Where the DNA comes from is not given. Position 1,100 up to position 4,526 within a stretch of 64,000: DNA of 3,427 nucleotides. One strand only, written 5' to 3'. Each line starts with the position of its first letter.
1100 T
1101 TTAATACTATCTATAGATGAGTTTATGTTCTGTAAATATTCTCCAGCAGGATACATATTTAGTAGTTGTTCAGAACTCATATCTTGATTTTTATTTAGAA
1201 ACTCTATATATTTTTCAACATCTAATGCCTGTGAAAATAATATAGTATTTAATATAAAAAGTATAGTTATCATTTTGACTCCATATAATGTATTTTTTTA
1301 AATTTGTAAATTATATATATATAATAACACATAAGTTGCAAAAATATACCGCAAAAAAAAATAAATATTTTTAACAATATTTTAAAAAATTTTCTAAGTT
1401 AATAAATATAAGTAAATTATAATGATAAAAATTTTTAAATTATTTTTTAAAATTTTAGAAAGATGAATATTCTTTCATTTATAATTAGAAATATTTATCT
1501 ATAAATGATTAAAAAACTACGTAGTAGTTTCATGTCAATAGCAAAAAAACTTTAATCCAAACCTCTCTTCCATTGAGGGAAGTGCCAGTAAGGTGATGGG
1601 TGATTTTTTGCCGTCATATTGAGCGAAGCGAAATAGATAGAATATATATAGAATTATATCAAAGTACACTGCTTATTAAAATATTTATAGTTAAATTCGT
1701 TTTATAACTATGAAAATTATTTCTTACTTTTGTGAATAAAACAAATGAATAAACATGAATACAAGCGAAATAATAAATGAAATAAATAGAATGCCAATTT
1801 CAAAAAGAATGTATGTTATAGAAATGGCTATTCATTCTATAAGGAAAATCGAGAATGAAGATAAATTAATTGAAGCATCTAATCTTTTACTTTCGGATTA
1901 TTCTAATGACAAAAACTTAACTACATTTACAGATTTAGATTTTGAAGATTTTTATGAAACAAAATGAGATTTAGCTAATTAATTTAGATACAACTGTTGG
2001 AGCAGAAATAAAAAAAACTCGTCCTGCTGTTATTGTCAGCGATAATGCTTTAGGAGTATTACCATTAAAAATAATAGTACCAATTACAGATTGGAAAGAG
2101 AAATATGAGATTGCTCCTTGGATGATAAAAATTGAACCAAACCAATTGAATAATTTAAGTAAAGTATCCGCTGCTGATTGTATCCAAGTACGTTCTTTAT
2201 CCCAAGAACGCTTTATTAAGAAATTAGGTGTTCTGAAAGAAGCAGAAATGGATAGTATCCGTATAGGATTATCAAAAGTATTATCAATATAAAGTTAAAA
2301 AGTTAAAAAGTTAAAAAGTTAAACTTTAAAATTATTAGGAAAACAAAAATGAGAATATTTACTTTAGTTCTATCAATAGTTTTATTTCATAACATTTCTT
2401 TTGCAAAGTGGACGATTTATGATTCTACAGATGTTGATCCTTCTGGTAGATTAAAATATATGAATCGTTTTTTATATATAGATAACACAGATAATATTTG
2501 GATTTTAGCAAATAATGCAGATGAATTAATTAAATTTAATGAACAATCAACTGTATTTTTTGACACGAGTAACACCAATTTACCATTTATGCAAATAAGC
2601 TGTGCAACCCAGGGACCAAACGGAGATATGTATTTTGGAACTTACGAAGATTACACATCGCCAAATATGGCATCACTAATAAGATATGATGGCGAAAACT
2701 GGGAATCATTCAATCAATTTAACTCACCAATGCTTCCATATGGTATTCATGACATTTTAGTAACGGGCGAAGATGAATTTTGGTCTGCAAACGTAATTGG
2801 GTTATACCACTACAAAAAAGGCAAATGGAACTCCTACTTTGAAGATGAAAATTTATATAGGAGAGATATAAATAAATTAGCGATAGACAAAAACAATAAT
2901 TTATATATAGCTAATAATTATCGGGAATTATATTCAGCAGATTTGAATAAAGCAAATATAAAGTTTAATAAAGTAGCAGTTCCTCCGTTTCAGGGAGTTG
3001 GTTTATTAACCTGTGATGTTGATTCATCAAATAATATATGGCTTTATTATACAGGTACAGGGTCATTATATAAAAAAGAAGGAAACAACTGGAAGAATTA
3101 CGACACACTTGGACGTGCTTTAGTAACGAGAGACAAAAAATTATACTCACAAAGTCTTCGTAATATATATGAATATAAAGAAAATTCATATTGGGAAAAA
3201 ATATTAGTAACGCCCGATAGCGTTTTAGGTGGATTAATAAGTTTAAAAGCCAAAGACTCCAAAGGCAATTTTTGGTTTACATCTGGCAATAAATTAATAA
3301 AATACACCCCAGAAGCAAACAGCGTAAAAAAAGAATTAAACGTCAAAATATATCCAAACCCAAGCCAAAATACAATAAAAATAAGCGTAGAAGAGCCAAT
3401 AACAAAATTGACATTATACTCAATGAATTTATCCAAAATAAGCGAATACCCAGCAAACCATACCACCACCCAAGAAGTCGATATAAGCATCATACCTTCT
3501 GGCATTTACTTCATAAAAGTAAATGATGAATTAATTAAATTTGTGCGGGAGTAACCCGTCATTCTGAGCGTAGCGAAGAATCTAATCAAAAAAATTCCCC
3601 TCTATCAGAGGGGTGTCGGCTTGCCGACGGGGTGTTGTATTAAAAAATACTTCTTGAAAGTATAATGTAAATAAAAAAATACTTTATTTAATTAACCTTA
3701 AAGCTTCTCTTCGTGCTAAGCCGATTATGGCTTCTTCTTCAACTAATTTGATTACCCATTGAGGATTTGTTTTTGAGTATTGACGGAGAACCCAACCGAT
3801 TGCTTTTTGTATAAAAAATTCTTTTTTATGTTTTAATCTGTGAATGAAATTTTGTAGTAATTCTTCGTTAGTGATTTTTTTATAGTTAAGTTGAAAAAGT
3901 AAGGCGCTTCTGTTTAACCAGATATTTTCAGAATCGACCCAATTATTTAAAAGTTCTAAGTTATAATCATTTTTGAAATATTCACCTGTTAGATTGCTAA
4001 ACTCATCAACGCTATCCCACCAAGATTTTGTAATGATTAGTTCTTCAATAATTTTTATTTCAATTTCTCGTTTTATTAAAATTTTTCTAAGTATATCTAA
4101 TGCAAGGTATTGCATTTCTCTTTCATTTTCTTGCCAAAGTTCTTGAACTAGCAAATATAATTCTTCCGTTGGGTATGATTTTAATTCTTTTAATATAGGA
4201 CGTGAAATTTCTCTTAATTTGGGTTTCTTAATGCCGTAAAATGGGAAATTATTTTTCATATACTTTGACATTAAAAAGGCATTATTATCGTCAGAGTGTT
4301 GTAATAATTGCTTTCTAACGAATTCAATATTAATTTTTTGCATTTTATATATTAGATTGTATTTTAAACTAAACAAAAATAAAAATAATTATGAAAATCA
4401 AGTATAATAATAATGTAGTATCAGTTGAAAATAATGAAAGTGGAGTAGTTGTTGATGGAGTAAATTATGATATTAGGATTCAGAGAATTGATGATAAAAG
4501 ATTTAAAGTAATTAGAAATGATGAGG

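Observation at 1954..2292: Kid/PemK(MazF)-type toxin gene knocked out by a single TGG->TAG change at the conserved Trp, while the upstream partner ORF is intact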

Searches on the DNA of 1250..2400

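Call 57: search_rna_families(source=window, start=1250, end=2400, threshold=evalue, max_evalue=1)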
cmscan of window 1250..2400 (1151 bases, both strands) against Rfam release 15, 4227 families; matches with E-value up to 1: 0.
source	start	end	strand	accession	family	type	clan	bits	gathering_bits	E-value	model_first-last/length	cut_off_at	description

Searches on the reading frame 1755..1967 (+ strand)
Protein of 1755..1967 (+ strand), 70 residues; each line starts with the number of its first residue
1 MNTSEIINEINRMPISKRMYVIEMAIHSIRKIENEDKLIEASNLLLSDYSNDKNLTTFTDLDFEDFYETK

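Call 5: search_protein_families(library=pfam, proteins=[window:1755-1964:+], max_evalue=1)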
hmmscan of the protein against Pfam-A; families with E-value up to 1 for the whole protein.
seq(70 aa): 0 families

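Call 17: find_encoding_contigs(protein=window:1755-1967:+, flank=3000, max_places=10)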
Protein window:1755-1967:+ (70 aa): 1 contig read that carries it; 1 place shown.
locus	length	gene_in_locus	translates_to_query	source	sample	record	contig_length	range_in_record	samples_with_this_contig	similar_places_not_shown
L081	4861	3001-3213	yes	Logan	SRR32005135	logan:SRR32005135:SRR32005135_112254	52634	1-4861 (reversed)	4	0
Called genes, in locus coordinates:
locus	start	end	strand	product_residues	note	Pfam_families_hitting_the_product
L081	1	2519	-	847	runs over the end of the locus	PF11369:DUF3160, PF18962:Por_Secre_tail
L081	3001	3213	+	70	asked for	-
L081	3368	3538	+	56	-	PF02452:PemK_toxin (weak)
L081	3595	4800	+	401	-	PF07494:Reg_prop (faint), PF18962:Por_Secre_tail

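Call 22: list_cluster_members(proteins=[window:1755-1964:+, window:2122-2289:+, window:2349-3551:+, window:4391-4858:+])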
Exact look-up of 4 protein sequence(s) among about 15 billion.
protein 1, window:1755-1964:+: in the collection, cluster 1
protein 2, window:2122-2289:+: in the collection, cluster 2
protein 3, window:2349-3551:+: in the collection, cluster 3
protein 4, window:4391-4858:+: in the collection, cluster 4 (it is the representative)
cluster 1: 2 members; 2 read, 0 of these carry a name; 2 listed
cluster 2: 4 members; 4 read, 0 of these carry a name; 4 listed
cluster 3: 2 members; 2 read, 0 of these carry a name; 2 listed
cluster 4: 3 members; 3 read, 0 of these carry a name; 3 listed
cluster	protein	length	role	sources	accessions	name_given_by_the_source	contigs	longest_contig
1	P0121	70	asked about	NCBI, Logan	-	-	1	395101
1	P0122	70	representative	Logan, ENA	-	-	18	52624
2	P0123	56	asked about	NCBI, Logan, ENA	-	-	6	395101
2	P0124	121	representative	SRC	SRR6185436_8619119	-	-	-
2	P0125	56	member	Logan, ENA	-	-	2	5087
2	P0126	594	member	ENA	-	-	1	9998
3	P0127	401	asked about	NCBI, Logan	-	-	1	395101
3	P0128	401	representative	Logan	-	-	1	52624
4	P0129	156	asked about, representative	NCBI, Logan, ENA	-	-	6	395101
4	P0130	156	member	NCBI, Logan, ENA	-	-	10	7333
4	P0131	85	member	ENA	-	-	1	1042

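Call 25: find_encoding_contigs(protein=P0122, flank=1500, max_places=10)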
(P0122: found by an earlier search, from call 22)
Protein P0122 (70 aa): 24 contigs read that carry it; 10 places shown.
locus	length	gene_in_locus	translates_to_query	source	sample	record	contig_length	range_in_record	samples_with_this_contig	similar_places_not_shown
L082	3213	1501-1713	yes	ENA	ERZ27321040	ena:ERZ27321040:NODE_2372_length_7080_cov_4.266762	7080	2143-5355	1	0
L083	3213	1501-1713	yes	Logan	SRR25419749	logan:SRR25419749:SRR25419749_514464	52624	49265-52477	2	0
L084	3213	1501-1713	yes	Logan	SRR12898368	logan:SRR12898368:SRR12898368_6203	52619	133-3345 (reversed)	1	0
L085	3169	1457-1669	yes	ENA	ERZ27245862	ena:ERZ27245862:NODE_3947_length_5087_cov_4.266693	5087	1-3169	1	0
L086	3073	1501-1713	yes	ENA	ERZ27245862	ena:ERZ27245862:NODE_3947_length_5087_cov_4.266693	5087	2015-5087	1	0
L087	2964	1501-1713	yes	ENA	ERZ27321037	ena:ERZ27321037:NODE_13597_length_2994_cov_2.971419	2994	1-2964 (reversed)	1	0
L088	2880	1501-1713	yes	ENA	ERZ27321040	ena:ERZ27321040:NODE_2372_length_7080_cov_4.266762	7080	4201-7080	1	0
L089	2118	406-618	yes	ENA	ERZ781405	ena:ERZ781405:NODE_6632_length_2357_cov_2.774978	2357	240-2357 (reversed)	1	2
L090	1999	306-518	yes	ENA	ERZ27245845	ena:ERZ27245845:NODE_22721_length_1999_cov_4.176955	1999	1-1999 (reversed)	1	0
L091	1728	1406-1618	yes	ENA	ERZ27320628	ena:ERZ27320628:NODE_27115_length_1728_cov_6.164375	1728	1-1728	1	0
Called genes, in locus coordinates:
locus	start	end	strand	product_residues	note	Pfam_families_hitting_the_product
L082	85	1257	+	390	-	PF07494:Reg_prop (faint), PF18962:Por_Secre_tail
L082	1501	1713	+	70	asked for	-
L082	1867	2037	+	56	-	PF02452:PemK_toxin (weak)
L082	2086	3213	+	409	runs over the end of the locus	PF07494:Reg_prop (faint), PF18962:Por_Secre_tail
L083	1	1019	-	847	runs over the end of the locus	PF11369:DUF3160, PF18962:Por_Secre_tail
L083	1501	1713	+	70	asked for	-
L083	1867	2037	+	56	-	PF02452:PemK_toxin (weak)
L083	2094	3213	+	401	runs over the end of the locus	PF07494:Reg_prop (faint), PF18962:Por_Secre_tail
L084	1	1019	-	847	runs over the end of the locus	PF11369:DUF3160, PF18962:Por_Secre_tail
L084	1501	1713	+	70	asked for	-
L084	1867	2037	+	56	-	PF02452:PemK_toxin (weak)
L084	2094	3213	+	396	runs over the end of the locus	PF07494:Reg_prop (faint), PF18962:Por_Secre_tail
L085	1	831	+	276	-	?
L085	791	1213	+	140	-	PF18962:Por_Secre_tail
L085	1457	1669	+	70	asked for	-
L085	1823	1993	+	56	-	PF02452:PemK_toxin (weak)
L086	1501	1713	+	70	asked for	-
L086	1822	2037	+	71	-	PF02452:PemK_toxin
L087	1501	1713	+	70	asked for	-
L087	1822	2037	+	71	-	PF02452:PemK_toxin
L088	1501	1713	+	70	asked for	-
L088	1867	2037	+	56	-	PF02452:PemK_toxin (weak)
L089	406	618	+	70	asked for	-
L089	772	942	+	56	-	PF02452:PemK_toxin (weak)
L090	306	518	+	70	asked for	-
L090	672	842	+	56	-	PF02452:PemK_toxin (weak)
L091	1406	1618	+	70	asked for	-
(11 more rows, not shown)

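Call 32: find_homologous_proteins(query=window:1755-1964:+)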
Query seq(70 aa) (70 aa): 20 proteins with E <= 0.001 among 21 candidates.
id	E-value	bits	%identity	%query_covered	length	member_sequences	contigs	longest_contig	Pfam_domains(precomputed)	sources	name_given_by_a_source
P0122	3.9e-36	139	99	100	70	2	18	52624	-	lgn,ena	-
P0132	1.3e-25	106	79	100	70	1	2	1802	-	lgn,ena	-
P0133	8.2e-21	91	66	100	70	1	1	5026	-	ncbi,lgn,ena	-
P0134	1.1e-19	87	63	100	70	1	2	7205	-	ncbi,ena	-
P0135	1.3e-19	87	63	100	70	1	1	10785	-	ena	-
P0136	5.9e-18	82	60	100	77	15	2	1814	-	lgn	-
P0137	8.5e-18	81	59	100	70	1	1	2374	-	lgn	-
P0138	1.2e-17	81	61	100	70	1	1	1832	-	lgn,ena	-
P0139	1.9e-17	80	59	100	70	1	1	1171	-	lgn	-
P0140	3.3e-17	79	57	100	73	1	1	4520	-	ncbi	ncbi:MAG: hypothetical protein ACQER7_13140 [Bacteroidota bacterium]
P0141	6.2e-17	78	57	100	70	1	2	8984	-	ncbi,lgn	-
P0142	9.9e-17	78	59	100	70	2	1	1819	-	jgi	-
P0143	2.6e-16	77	59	100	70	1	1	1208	-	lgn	-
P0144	4.0e-16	76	54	100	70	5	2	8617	-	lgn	-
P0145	6.3e-16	75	60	100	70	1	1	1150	-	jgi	jgi:hypothetical protein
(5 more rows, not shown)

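Call 34: search_protein_families(library=ncbifam, proteins=[window:1755-1964:+], max_evalue=1)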
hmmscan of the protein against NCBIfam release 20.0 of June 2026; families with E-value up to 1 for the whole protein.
seq(70 aa): 0 families

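Call 35: search_protein_families(library=padloc, proteins=[window:1755-1964:+], max_evalue=1)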
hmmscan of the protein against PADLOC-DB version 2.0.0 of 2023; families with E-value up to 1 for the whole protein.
seq(70 aa): 0 families

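Call 42: search_solved_structures(query=A4, max_evalue=10)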
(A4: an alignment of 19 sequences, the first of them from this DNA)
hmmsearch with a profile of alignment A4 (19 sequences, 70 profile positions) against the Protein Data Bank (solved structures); distinct sequences matched with E-value up to 10: 0.

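Call 44: predict_structure(alignment_id=A4)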
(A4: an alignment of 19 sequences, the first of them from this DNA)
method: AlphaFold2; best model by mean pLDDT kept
length: 70 residues; sequences in the alignment: 19
mean_pLDDT: 74.0   pTM: 0.38
mean pLDDT of the five models: 74.0, 72.8, 69.1, 67.3, 60.6
residues with pLDDT >= 90: 9; 70-90: 34; 50-70: 26; < 50: 1
segments of 3 or more residues with pLDDT < 50: none
pLDDT, mean of each block of 10 residues (from residue 1): 83 92 81 70 77 64 53
secondary structure, 60 per line:
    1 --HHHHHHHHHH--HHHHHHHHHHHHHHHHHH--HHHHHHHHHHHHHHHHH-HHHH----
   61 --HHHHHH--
elements in order: H3-12 H15-32 H35-51 H53-56 H63-68

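Call 48: fold_search(model_id=the predicted structure, library=pdb)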
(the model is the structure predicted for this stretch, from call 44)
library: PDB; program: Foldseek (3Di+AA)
matches with E <= 10: 0; with E <= 0.001: 0
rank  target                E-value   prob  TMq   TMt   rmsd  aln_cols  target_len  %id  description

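Call 61: search_protein_families(library=pfam, alignment_id=A4, max_evalue=10)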
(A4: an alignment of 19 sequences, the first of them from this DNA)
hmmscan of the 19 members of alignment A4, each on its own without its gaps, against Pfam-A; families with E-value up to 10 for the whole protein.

A. member 1, seq(70 aa): 0 families

B. families by the number of members that match (of 19 scanned): 14 families
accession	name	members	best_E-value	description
PF15684.10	AROS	5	0.025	Active regulator of SIRT1, or 40S ribosomal protein S19-binding 1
PF04367.18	DUF502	4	0.013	Protein of unknown function (DUF502)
PF09720.15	Unstab_antitox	2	0.061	Putative addiction module component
PF22376.2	PSV_trans_reg_dom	1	0.011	PSV, transcriptional regulator domain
PF09119.15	SicP-binding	1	0.033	SicP binding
PF25513.1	P2_C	1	0.04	Viral coat protein P2 C-terminal domain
PF04001.18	Vhr1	1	0.097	Transcription factor Vhr1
PF19247.4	DUF5895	1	0.099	Family of unknown function (DUF5895)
PF24975.1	UBA_Rad5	1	0.12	Fungal Rad5 UBA-like domain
PF20511.4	PMI_typeI_cat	1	0.12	Phosphomannose isomerase type I, catalytic domain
PF10562.14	CaM_bdg_C0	1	0.12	Calmodulin-binding domain C0 of NMDA receptor NR1 subunit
PF16733.10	NRho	1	0.12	Rhomboid N-terminal domain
PF14799.11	FAM195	1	0.17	FAM195 family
PF24420.1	DUF7551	1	0.19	Domain of unknown function (DUF7551)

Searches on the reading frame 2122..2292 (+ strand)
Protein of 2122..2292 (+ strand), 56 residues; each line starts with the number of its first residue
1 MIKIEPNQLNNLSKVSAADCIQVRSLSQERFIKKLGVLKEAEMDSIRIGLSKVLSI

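Call 26: find_encoding_contigs(protein=window:2122-2292:+, flank=1500, max_places=10)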
Protein window:2122-2292:+ (56 aa): 12 contigs read that carry it; 10 places shown.
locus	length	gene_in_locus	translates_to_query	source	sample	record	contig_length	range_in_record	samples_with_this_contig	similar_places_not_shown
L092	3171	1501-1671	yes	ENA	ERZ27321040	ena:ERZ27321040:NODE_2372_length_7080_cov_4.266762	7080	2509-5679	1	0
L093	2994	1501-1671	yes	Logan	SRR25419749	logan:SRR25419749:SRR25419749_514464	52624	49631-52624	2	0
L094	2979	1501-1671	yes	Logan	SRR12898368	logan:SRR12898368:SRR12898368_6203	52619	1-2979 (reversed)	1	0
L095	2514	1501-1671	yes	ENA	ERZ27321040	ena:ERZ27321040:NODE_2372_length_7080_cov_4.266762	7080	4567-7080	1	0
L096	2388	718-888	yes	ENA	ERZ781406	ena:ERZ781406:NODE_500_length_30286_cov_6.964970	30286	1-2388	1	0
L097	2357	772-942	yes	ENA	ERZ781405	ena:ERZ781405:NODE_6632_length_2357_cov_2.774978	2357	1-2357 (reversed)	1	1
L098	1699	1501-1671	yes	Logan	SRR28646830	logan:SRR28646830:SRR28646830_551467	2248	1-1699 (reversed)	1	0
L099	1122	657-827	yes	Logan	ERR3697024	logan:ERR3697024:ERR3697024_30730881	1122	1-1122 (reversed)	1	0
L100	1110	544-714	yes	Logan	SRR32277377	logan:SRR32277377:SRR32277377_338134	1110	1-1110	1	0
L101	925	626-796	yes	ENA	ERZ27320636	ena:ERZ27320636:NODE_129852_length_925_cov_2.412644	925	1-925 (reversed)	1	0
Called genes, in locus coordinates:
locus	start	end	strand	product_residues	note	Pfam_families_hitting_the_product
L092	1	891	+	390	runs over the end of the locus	PF07494:Reg_prop (faint), PF18962:Por_Secre_tail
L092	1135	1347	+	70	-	-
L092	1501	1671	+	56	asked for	PF02452:PemK_toxin (weak)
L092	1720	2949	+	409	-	PF07494:Reg_prop (faint), PF18962:Por_Secre_tail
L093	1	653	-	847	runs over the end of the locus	PF11369:DUF3160, PF18962:Por_Secre_tail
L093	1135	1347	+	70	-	-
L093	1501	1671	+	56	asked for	PF02452:PemK_toxin (weak)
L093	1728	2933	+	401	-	PF07494:Reg_prop (faint), PF18962:Por_Secre_tail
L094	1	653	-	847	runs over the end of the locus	PF11369:DUF3160, PF18962:Por_Secre_tail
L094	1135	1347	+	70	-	-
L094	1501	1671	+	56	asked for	PF02452:PemK_toxin (weak)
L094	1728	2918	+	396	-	PF07494:Reg_prop (faint), PF18962:Por_Secre_tail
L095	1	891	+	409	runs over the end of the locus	PF07494:Reg_prop (faint), PF18962:Por_Secre_tail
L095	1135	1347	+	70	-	-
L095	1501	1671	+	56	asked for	PF02452:PemK_toxin (weak)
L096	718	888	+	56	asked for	PF02452:PemK_toxin (weak)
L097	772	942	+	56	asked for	PF02452:PemK_toxin (weak)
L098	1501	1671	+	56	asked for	PF02452:PemK_toxin (weak)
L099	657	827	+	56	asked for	PF02452:PemK_toxin (weak)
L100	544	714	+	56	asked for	PF02452:PemK_toxin (weak)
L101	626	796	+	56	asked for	PF02452:PemK_toxin (weak)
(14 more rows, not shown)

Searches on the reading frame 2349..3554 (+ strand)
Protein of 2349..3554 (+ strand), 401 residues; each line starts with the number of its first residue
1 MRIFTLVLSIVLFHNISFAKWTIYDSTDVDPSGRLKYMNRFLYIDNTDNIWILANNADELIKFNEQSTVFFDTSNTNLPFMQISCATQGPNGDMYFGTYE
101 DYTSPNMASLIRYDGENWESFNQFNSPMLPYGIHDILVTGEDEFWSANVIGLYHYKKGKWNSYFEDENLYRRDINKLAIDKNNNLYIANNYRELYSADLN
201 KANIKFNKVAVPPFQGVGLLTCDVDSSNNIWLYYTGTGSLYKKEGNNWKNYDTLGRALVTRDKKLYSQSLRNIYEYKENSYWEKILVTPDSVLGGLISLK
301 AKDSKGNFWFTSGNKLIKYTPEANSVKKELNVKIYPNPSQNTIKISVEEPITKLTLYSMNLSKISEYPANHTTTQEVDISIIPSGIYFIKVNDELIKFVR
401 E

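Call 51: search_protein_families(library=pfam, proteins=[window:2349-3554:+], max_evalue=0.00001)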
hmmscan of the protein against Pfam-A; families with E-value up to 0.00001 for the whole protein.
window:2349-3554:+ (401 aa): 2 families
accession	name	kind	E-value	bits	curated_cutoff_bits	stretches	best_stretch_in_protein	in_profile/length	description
PF18962.6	Por_Secre_tail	-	1.2e-09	38.8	27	1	334-395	1-66/75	Secretion system C-terminal sorting domain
PF07494.17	Reg_prop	-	4.4e-07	29.8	20.4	0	78-99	2-23/24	Two component regulator propeller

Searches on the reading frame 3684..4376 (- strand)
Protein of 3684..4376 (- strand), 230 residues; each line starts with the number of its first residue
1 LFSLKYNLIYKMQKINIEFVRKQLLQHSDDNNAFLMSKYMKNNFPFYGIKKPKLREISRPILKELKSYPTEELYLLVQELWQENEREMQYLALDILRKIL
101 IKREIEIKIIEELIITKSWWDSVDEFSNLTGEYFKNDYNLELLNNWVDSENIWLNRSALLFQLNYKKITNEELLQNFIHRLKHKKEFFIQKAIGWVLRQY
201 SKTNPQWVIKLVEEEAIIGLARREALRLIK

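Call 31: search_protein_families(library=pfam, proteins=[window:3684-4376:-], max_evalue=0.00001)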
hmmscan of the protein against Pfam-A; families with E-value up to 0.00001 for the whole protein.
window:3684-4376:- (230 aa): 1 family
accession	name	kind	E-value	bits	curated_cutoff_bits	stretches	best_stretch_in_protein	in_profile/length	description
PF08713.17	DNA_alkylation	-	1.9e-58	198.1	21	1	20-228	1-212/213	DNA alkylation repair enzyme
